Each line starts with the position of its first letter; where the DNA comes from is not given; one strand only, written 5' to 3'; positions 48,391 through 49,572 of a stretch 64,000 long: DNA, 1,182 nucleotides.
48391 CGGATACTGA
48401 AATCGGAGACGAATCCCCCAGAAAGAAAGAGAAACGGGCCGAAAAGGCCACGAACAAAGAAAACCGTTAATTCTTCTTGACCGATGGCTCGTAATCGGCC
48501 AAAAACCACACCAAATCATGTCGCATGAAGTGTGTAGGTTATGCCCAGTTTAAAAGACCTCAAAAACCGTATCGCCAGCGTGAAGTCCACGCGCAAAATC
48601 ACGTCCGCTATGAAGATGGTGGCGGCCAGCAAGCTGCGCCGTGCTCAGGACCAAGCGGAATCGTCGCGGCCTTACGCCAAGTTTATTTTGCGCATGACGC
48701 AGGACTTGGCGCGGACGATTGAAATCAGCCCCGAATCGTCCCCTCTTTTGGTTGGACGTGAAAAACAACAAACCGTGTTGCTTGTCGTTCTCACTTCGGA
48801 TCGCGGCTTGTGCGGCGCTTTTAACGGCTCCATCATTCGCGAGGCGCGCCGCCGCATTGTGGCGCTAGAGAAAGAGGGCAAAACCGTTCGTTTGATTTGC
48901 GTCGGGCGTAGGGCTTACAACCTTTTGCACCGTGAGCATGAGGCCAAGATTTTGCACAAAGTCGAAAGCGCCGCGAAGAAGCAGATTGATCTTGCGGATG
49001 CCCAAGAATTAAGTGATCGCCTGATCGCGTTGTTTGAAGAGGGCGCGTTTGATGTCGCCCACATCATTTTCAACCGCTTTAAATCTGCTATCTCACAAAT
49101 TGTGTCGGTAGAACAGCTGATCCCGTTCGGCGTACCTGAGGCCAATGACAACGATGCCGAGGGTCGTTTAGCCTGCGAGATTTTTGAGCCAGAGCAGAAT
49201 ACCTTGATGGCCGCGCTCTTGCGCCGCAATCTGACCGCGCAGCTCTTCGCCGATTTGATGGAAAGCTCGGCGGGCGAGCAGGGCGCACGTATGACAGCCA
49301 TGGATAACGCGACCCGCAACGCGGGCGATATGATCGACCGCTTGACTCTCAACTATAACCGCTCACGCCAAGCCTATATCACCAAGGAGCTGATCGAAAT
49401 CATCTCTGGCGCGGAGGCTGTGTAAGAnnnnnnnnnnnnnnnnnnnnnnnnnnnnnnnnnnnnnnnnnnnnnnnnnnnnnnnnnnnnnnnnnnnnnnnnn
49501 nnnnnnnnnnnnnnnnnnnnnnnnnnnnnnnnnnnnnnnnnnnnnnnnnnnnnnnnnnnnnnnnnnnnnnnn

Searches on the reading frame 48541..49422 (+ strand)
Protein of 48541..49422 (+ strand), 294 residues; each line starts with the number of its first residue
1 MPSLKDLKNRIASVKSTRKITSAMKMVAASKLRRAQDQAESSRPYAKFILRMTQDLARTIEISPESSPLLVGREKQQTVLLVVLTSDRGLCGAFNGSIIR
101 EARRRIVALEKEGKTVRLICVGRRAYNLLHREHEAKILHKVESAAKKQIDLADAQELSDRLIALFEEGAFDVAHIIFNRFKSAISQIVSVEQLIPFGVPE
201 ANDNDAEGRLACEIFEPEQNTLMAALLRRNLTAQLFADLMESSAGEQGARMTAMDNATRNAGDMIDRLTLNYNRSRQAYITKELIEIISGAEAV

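Call 4: search_protein_families(library=pfam, proteins=[window:48541-49422:+], max_evalue=1)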
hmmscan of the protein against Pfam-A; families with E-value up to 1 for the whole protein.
window:48541-49422:+ (294 aa): 1 family
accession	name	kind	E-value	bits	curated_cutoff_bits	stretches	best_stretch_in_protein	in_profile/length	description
PF00231.24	ATP-synt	-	6.3e-95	318.6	39.9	1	3-294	1-285/285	ATP synthase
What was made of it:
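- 48541..49425 (+): atpG (F1 gamma subunit). Pfam ATP-synt PF00231, E 6e-95 (call 4).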

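Call 10: find_related_loci(query=window:48541-49422:+, collection=genome_contigs, flank=6000)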
Query window:48541-49422:+ (294 aa) in genome_contigs; peptide patterns used: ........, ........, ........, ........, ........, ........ (x = any residue, [..] = any of these).
600 stretches matched a pattern (row limit reached: there are more); 593 encode a relative of the query (tblastn E <= 1e-3); the best 80 are kept; 80 distinct loci.
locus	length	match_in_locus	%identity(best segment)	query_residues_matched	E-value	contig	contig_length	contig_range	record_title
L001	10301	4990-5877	61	1-294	7e-114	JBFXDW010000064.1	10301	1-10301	MAG: Bdellovibrionales bacterium isolate CA_2019_TPIn_101 NODE_24253_length_10301_cov_6.139178_TPIn, whole genome shotgu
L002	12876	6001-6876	59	1-294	6e-111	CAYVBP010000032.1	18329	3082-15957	MAG TPA_asm: uncultured Rhodospirillaceae bacterium isolate SRP192927_co3_841 genome assembly, contig: NODE_6618_length_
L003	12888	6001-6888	57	1-294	3e-110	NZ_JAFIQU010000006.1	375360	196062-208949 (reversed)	Arenibaculum pallidiluteum strain SYSU D00532 NODE_6_length_375360_cov_17.891875, whole genome shotgun sequence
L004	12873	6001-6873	57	1-294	2e-106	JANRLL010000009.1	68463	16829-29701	MAG: Rickettsiales bacterium isolate bins.21 k141_3902443, whole genome shotgun sequence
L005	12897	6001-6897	57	1-294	3e-105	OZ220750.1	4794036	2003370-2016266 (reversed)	MAG: Alphaproteobacteria bacterium isolate e85b98a5-d515-444b-a553-27111d8e7dd0 genome assembly, chromosome: 1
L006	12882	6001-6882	56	1-294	7e-105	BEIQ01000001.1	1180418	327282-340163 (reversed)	Bacterium HR40 DNA, contig: NODE_4_1, isolate: HRbin40, whole genome shotgun sequence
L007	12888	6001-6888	56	1-294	1e-104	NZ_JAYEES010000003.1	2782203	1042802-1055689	Nitrospirillum sp. BR 11164 contig_3, whole genome shotgun sequence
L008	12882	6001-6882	56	1-294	1e-104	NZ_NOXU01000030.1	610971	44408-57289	Niveispirillum lacus strain 1-14 scaffold11, whole genome shotgun sequence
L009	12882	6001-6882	56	1-294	2e-104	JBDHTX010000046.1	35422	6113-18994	MAG: Dongiaceae bacterium isolate AS-MICRO-OLR.196 NODE_3491_length_35422_cov_24.724484, whole genome shotgun sequence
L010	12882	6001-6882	56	1-294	5e-104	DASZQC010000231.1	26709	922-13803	MAG TPA_asm: Dongiaceae bacterium isolate SMAG_U5987 k141_332792, whole genome shotgun sequence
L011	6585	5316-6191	56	1-294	3e-103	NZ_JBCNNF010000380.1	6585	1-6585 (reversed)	MAG: Inquilinus sp. isolate SMAGNO94 Contig380, whole genome shotgun sequence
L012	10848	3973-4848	56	1-294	1e-102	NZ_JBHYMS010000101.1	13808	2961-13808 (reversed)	Inquilinus sp. NPDC058860 NPDC058860_T48_H10.ctg-0101, whole genome shotgun sequence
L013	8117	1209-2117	53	1-294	2e-102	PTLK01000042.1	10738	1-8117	MAG: Alphaproteobacteria bacterium MarineAlpha3_Bin3 CFH04_42, whole genome shotgun sequence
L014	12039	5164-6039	55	1-294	5e-102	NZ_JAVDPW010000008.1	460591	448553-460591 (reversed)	Inquilinus ginsengisoli strain 584 Ga0365416_08, whole genome shotgun sequence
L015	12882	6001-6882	57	1-294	2e-101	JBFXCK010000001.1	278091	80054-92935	MAG: Dongiaceae bacterium isolate CA_2019_TPBS_68 NODE_359_length_278091_cov_60.299780_TPBS, whole genome shotgun sequen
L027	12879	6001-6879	55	1-294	7e-99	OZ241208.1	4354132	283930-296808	MAG: Acetobacteraceae bacterium isolate f6bd28eb-b7db-4268-bd27-7cd07ea16055 genome assembly, chromosome: 1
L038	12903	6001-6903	53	1-294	6e-97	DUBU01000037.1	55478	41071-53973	MAG TPA_asm: Micavibrio sp. isolate UWMA-0310 NODE_862_length_55478_cov_0.109175, whole genome shotgun sequence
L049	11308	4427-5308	54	1-294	4e-96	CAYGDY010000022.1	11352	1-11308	MAG TPA_asm: uncultured Pseudobdellovibrionaceae bacterium isolate ERP113451_co1_43 genome assembly, contig: NODE_6961_l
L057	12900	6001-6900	54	1-294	7e-95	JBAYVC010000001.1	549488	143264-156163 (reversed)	MAG: Pseudobdellovibrionaceae bacterium isolate SO_2016_LW3_50 scaffold00004_LW162_2016, whole genome shotgun sequence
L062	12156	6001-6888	53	1-294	1e-94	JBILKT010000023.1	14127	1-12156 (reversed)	MAG: Alphaproteobacteria bacterium isolate ME2017-07-14_3300042517_group7_bin76 Rohwer_bin1897_scaffold_2146_c1, whole g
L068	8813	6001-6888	52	1-294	4e-94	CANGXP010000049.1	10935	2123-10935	MAG: Alphaproteobacteria bacterium isolate RE-15aug16-207 genome assembly, contig: RE-15aug16-C9627, whole genome shotgu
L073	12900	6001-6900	53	1-294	5e-94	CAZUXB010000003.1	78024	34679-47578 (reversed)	MAG TPA_asm: uncultured Rickettsiales bacterium isolate SRP278252_co2_161 genome assembly, contig: NODE_468_length_78024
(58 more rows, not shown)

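Call 35: search_protein_families(library=pfam, proteins=[L038:6925-7167:+, L057:6903-7214:+, L062:6894-7304:+, L062:7304-7909:+, L073:6900-7280:+, L073:7258-7584:+, L073:7584-7919:+, L049:5317-6831:+, L027:6981-8252:+], max_evalue=0.01)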
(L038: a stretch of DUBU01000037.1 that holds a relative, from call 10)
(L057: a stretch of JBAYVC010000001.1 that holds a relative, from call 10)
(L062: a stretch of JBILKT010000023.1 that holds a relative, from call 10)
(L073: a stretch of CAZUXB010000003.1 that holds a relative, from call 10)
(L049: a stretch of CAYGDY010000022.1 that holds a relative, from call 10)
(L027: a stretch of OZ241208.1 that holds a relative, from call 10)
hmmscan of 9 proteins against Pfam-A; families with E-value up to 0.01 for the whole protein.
L038:6925-7167:+ (81 aa): 0 families

L057:6903-7214:+ (104 aa): 0 families

L062:6894-7304:+ (137 aa): 2 families
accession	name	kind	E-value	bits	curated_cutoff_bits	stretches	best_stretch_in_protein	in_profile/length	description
PF13975.11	gag-asp_proteas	-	2.1e-06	28.7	28.2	1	22-64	9-54/92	gag-polyprotein putative aspartyl protease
PF13650.11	Asp_protease_2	-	4.4e-06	27.7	24.3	1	22-65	9-55/90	Aspartyl protease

L062:7304-7909:+ (202 aa): 0 families

L073:6900-7280:+ (127 aa): 1 family
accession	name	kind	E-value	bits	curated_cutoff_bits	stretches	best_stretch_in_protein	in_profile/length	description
PF18602.6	Rap1a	-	4.1e-17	62.9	27.7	1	27-124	3-90/90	Rap1a immunity proteins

L073:7258-7584:+ (109 aa): 2 families
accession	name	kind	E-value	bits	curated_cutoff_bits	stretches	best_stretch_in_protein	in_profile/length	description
PF01909.29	NTP_transf_2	-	3.3e-15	56.7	21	1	29-107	7-91/93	Nucleotidyltransferase domain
PF18765.7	Polbeta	-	1.4e-10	41.6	26.9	1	27-106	3-84/93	Polymerase beta, Nucleotidyltransferase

L073:7584-7919:+ (112 aa): 1 family
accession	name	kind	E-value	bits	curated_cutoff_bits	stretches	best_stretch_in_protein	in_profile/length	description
PF01934.22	HepT-like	-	1.8e-20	73.3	23.5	1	18-105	3-118/120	Ribonuclease HepT-like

L049:5317-6831:+ (505 aa): 1 family
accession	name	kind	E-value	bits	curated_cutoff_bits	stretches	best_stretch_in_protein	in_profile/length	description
PF01569.27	PAP2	-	1.1e-18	67.6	27.2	2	377-468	14-117/130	PAP2 superfamily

L027:6981-8252:+ (424 aa): 3 families
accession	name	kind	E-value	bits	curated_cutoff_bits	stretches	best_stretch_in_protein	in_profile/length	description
PF00355.32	Rieske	-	5e-22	78.1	20.3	1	66-158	1-87/88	Rieske [2Fe-2S] domain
PF19112.6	VanA_C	-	3.2e-15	57.2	23.5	1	202-372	1-168/193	Vanillate O-demethylase oxygenase C-terminal domain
PF13806.12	Rieske_2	-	0.00058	20.2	27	1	67-169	2-103/104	Rieske-like [2Fe-2S] domain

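Call 36: search_protein_families(library=pfam, proteins=[L057:7234-7437:+], max_evalue=0.01)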
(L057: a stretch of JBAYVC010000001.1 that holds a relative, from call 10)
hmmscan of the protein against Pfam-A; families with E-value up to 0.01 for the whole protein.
L057:7234-7437:+ (68 aa): 0 families

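Call 64: find_homologous_proteins(query=window:48541-49422:+, max_evalue=1e-60)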
Query window:48541-49422:+ (294 aa): 7996 proteins with E <= 1e-60 among 8000 candidates; the best 120 are listed.
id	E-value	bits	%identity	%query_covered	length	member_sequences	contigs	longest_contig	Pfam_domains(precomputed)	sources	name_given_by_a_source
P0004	1.1e-172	590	95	100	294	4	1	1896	PF00231.25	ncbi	-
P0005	8.9e-147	505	83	100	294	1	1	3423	PF00231.25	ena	-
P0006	3.2e-141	487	79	100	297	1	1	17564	PF00231.25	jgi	-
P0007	1.8e-131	455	73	100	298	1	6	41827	PF00231.25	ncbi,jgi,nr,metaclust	ncbi:MAG: F0F1 ATP synthase subunit gamma [Alphaproteobacteria bacterium]|nr:F0F1 ATP synthase subun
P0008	1.9e-130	452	75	100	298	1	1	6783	PF00231.25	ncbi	-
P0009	9.1e-129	446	72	100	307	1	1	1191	PF00231.25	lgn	-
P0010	2.5e-127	441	71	100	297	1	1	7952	PF00231.25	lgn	-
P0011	6.7e-126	437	71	100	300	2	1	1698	PF00231.25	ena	-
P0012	9.8e-126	436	70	100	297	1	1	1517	PF00231.25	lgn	-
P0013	2.3e-125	435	71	100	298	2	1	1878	PF00231.25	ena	-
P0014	9.4e-123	426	70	100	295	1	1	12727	PF00231.25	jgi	-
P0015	3.8e-122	424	69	100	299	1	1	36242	PF00231.25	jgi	-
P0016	4.6e-122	424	70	100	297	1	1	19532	PF00231.25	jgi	-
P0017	6.7e-122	424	71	100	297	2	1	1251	PF00231.25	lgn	-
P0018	1.0e-121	423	70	100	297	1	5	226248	PF00231.25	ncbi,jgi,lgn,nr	ncbi:MAG: F0F1 ATP synthase subunit gamma [Proteobacteria bacterium]|jgi:F-type H+-transporting ATPa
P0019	4.9e-121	421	70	100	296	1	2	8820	PF00231.25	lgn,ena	-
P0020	6.9e-121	420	69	100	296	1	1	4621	PF00231.25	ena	-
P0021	1.2e-120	420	70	100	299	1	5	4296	PF00231.25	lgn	-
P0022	2.3e-120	419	69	100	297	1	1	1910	PF00231.25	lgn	-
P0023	2.6e-120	418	69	100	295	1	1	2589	PF00231.25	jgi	-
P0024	4.4e-120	418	68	100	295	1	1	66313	PF00231.25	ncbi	-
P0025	1.1e-119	416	70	100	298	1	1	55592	PF00231.25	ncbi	-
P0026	2.4e-119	415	68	100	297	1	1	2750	PF00231.25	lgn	-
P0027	2.8e-119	415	68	100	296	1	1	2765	PF00231.25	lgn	-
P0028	3.8e-119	415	70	100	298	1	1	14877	PF00231.25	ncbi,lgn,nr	ncbi:MAG: F0F1 ATP synthase subunit gamma [Alphaproteobacteria bacterium]|nr:F0F1 ATP synthase subun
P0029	1.1e-118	413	68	100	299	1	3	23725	PF00231.25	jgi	-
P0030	5.0e-118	411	69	100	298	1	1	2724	PF00231.25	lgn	-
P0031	7.0e-118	411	67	100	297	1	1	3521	PF00231.25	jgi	jgi:F-type H+-transporting ATPase subunit gamma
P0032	1.1e-117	410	68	100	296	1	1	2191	PF00231.25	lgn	-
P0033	1.9e-117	409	66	100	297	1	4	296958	PF00231.25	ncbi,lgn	-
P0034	3.6e-115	402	67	100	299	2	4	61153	PF00231.25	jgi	-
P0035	6.0e-114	398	67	100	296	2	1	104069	PF00231.25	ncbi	-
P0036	1.4e-113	396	66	100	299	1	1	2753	PF00231.25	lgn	-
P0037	2.4e-110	386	65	100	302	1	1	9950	PF00231.25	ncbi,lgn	ncbi:MAG: F0F1 ATP synthase subunit gamma [Bdellovibrionales bacterium]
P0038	3.1e-109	382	65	100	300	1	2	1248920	PF00231.25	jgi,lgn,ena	-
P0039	3.4e-109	382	62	100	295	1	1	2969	PF00231.25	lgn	-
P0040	8.4e-109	381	62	100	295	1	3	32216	PF00231.25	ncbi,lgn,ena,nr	ncbi:MAG: F0F1 ATP synthase subunit gamma [Alphaproteobacteria bacterium]|nr:F0F1 ATP synthase subun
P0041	4.3e-108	378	61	100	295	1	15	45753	PF00231.25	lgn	-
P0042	1.3e-107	377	64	100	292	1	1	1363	PF00231.25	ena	-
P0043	1.7e-107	376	61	100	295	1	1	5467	PF00231.25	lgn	-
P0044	1.7e-107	376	61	100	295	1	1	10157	PF00231.25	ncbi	-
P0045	1.8e-107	376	63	100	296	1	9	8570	PF00231.25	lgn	-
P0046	1.9e-107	376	62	100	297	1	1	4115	PF00231.25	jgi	jgi:F-type H+-transporting ATPase subunit gamma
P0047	1.9e-107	376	62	100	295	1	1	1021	PF00231.25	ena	-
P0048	2.4e-107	376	62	100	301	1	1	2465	PF00231.25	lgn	-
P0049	2.8e-107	376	63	100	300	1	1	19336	PF00231.25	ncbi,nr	ncbi:MAG: F0F1 ATP synthase subunit gamma [Alphaproteobacteria bacterium]|nr:F0F1 ATP synthase subun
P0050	4.7e-107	375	63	100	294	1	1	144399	PF00231.25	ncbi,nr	ncbi:MAG: F0F1 ATP synthase subunit gamma [Alphaproteobacteria bacterium]|nr:F0F1 ATP synthase subun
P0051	5.6e-107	375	63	100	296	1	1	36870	PF00231.25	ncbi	-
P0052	9.8e-107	374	62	100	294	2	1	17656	PF00231.25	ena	-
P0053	1.1e-106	374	62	100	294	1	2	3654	PF00231.25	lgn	-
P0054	1.2e-106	374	62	100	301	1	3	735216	PF00231.25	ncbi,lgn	-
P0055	1.3e-106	374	63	100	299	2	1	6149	PF00231.25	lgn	-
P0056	1.4e-106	373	61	100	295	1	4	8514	PF00231.25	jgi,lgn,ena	jgi:F-type H+-transporting ATPase subunit gamma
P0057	1.8e-106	373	64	100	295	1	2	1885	PF00231.25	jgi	jgi:F-type H+-transporting ATPase subunit gamma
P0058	2.3e-106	373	62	100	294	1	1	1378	PF00231.25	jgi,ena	-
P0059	2.3e-106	373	62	100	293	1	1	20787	PF00231.25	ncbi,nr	ncbi:MAG: F0F1 ATP synthase subunit gamma [Alphaproteobacteria bacterium]|nr:F0F1 ATP synthase subun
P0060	2.3e-106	373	61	100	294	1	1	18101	PF00231.25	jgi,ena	-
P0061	2.7e-106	373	61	100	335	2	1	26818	PF00231.25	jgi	jgi:F-type H+-transporting ATPase subunit gamma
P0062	3.1e-106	372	62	100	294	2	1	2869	PF00231.25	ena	-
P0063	4.0e-106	372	62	100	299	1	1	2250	PF00231.25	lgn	-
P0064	4.4e-106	372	61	100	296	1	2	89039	PF00231.25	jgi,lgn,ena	jgi:F-type H+-transporting ATPase subunit gamma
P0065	6.1e-106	371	60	100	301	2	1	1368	PF00231.25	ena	-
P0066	7.0e-106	371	63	100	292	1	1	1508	PF00231.25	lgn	-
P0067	7.4e-106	371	60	100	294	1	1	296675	PF00231.25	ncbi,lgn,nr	ncbi:MAG: F0F1 ATP synthase subunit gamma [Alphaproteobacteria bacterium]|nr:F0F1 ATP synthase subun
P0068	7.5e-106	371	63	100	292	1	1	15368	PF00231.25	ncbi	-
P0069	8.5e-106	371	62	100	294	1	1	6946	PF00231.25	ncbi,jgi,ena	jgi:F-type H+-transporting ATPase subunit gamma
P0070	1.0e-105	371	62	100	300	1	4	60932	PF00231.25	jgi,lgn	-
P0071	1.6e-105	370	61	100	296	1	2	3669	PF00231.25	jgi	-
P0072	1.6e-105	370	61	100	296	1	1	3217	PF00231.25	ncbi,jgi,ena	jgi:F-type H+-transporting ATPase subunit gamma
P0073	1.8e-105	370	61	100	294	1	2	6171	PF00231.25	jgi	jgi:F-type H+-transporting ATPase subunit gamma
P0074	2.1e-105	370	61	100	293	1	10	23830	PF00231.25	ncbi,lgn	-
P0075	2.5e-105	369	60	100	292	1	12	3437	PF00231.25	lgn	-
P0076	2.6e-105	369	61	100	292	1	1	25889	PF00231.25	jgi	jgi:F-type H+-transporting ATPase subunit gamma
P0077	2.9e-105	369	62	100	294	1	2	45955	PF00231.25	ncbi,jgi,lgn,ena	jgi:F-type H+-transporting ATPase subunit gamma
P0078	3.0e-105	369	61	100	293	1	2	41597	PF00231.25,PF03448.23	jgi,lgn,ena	jgi:F-type H+-transporting ATPase subunit gamma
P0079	3.5e-105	369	60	100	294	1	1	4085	PF00231.25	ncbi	-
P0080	3.5e-105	369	61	100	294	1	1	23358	PF00231.25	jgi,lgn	-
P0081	3.7e-105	369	56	100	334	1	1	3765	PF00231.25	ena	-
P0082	3.7e-105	369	61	100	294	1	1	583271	PF00231.25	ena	-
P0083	3.8e-105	369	63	100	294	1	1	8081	PF00231.25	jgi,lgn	jgi:F-type H+-transporting ATPase subunit gamma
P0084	4.2e-105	369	61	100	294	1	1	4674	PF00231.25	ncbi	-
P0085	4.5e-105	369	60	100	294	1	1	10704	PF00231.25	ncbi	-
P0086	4.6e-105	369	62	100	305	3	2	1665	PF00231.25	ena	-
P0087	5.5e-105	368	61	100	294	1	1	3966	PF00231.25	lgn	-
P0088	5.6e-105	368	61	100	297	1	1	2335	PF00231.25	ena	-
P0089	6.4e-105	368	62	100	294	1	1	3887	PF00231.25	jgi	jgi:F-type H+-transporting ATPase subunit gamma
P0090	7.5e-105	368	61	100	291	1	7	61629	PF00231.25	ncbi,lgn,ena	-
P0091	7.6e-105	368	61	100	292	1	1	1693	PF00231.25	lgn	-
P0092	7.7e-105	368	61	100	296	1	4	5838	PF00231.25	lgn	-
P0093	8.1e-105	368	62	100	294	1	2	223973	PF00231.25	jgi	jgi:F-type H+-transporting ATPase subunit gamma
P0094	8.2e-105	368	61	100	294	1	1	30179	PF00231.25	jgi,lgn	-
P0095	8.8e-105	368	61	100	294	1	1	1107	PF00231.25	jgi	jgi:F-type H+-transporting ATPase subunit gamma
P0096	1.0e-104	367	59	100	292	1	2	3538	PF00231.25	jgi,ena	-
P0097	1.1e-104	367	61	100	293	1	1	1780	PF00231.25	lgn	-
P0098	1.1e-104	367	60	100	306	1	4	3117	PF00231.25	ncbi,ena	-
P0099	1.4e-104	367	62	100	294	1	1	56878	PF00231.25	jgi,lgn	-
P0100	1.4e-104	367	62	100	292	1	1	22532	PF00231.25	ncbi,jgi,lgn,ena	ncbi:MAG: F0F1 ATP synthase subunit gamma [Bdellovibrionales bacterium]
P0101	1.5e-104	367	60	100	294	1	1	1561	PF00231.25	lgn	-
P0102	1.6e-104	367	60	100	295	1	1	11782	PF00231.25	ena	-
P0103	2.0e-104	366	62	100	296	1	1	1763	PF00231.25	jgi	jgi:F-type H+-transporting ATPase subunit gamma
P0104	2.0e-104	366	62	100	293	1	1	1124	PF00231.25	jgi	-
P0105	2.0e-104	366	61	100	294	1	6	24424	PF00231.25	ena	-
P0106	2.1e-104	366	61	100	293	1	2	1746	PF00231.25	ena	-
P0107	2.2e-104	366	62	100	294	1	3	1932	PF00231.25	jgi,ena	-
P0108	2.2e-104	366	60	100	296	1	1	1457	PF00231.25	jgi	jgi:F-type H+-transporting ATPase subunit gamma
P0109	2.3e-104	366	61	100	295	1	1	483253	PF00231.25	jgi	jgi:F-type H+-transporting ATPase subunit gamma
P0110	2.3e-104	366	61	100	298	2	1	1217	PF00231.25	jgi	jgi:F-type H+-transporting ATPase subunit gamma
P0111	2.3e-104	366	60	100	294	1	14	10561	PF00231.25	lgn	-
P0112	2.3e-104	366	60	100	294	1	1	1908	PF00231.25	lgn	-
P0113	2.8e-104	366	62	100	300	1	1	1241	PF00231.25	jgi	jgi:F-type H+-transporting ATPase subunit gamma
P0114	2.9e-104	366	61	100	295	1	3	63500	PF00231.25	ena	-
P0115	3.0e-104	366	61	100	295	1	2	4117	PF00231.25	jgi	jgi:F-type H+-transporting ATPase subunit gamma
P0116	3.0e-104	366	61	100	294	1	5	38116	PF00231.25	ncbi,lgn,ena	-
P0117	3.4e-104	366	61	100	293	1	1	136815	PF00231.25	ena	-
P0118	3.4e-104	366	60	100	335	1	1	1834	PF00231.25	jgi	jgi:F-type H+-transporting ATPase subunit gamma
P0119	3.5e-104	366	61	100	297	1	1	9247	PF00231.25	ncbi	ncbi:MAG: F0F1 ATP synthase subunit gamma [Bdellovibrionales bacterium]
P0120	3.7e-104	366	61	100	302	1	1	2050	PF00231.25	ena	-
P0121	4.3e-104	365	61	100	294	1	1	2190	PF00231.25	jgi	jgi:F-type H+-transporting ATPase subunit gamma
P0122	4.4e-104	365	59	100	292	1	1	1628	PF00231.25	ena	-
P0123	4.7e-104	365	60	100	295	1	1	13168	PF00231.25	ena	-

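Call 65: find_encoding_contigs(protein=P0004, flank=4000, max_places=2)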
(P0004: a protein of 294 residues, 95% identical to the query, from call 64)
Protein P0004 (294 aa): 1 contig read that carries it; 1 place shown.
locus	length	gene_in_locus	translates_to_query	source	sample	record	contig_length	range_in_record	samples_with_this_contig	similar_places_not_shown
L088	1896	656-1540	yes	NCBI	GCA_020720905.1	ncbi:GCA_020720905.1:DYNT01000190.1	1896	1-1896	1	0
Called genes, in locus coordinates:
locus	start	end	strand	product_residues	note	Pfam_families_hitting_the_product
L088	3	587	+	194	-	?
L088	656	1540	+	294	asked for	PF00231:ATP-synt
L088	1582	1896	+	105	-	?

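Call 66: find_encoding_contigs(protein=P0005, flank=4000, max_places=2)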
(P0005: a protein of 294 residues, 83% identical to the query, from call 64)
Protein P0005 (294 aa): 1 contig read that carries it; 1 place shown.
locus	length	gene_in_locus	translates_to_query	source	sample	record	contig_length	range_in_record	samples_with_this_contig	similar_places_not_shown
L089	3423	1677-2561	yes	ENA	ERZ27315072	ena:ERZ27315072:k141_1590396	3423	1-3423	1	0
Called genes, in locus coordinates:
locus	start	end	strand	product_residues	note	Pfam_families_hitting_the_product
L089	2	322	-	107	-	?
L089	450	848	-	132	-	-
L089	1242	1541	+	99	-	PF00216:Bac_DNA_binding, PF18291:HU-HIG (weak)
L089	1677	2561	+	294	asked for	PF00231:ATP-synt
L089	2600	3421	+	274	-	?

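Call 67: find_encoding_contigs(protein=P0006, flank=5000, max_places=2)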
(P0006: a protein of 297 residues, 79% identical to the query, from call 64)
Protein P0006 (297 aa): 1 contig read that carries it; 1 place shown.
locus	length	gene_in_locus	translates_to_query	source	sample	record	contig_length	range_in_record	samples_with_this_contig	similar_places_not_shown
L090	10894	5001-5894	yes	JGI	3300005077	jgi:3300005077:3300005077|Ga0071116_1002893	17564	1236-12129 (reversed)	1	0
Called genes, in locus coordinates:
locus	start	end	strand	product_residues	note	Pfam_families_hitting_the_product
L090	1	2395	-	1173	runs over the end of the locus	PF17757:UvrB_inter, PF02559:CarD_TRCF_RID, PF00270:DEAD, PF04851:ResIII, PF00271:Helicase_C, PF03461:TRCF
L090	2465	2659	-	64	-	-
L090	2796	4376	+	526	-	PF00117:GATase, PF07722:Peptidase_C26 (weak), PF02540:NAD_synthase (weak), PF03054:tRNA_Me_trans (faint), PF00958:GMP_synt_C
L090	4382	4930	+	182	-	-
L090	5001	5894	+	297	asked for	PF00231:ATP-synt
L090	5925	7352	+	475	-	PF02874:ATP-synt_ab_N, PF00006:ATP-synt_ab, PF22919:ATP-synt_VA_C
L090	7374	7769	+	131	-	PF02823:ATP-synt_DE_N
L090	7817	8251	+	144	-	PF08332:CaMKII_AD, PF13474:SnoaL_3, PF14534:DUF4440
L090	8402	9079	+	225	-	-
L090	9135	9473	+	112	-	PF00072:Response_reg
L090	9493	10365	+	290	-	PF00483:NTP_transferase, PF12804:NTP_transf_3 (faint)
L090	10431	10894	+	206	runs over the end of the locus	-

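Call 68: find_encoding_contigs(protein=P0008, flank=5000, max_places=2)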
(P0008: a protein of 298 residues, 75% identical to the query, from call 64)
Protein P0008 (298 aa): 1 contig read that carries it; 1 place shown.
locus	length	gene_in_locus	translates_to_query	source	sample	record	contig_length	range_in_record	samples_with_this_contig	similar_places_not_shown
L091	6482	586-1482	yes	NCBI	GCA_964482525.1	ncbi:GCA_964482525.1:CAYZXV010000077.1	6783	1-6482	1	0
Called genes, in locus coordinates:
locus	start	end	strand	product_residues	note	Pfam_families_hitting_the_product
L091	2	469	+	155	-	?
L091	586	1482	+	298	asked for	PF00231:ATP-synt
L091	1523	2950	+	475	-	PF02874:ATP-synt_ab_N, PF00006:ATP-synt_ab, PF22919:ATP-synt_VA_C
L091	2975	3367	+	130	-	PF02823:ATP-synt_DE_N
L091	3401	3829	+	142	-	PF08332:CaMKII_AD, PF13474:SnoaL_3, PF14534:DUF4440, PF12680:SnoaL_2 (weak)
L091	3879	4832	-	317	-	PF03462:PCRF, PF00472:RF-1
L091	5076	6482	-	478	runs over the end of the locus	-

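Call 74: find_encoding_contigs(protein=P0014, flank=4000, max_places=2)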
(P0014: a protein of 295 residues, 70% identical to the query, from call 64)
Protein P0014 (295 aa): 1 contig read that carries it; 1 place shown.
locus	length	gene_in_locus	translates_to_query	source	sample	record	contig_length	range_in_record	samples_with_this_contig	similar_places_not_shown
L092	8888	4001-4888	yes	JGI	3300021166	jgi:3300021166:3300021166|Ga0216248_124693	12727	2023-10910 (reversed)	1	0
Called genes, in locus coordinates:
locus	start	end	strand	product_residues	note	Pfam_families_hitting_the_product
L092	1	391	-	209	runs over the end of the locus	PF00293:NUDIX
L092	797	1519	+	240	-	PF01925:TauE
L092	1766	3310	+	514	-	PF00117:GATase, PF07722:Peptidase_C26 (weak), PF02540:NAD_synthase (weak), PF00958:GMP_synt_C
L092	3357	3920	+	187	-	-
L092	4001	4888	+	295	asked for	PF00231:ATP-synt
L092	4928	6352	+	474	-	PF02874:ATP-synt_ab_N, PF00006:ATP-synt_ab, PF22919:ATP-synt_VA_C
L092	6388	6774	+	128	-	PF02823:ATP-synt_DE_N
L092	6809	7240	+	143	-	PF08332:CaMKII_AD, PF13474:SnoaL_3, PF14534:DUF4440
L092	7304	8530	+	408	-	PF00070:Pyr_redox (faint), PF03486:HI0933_like, PF22780:HI0933_like_1st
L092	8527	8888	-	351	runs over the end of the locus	-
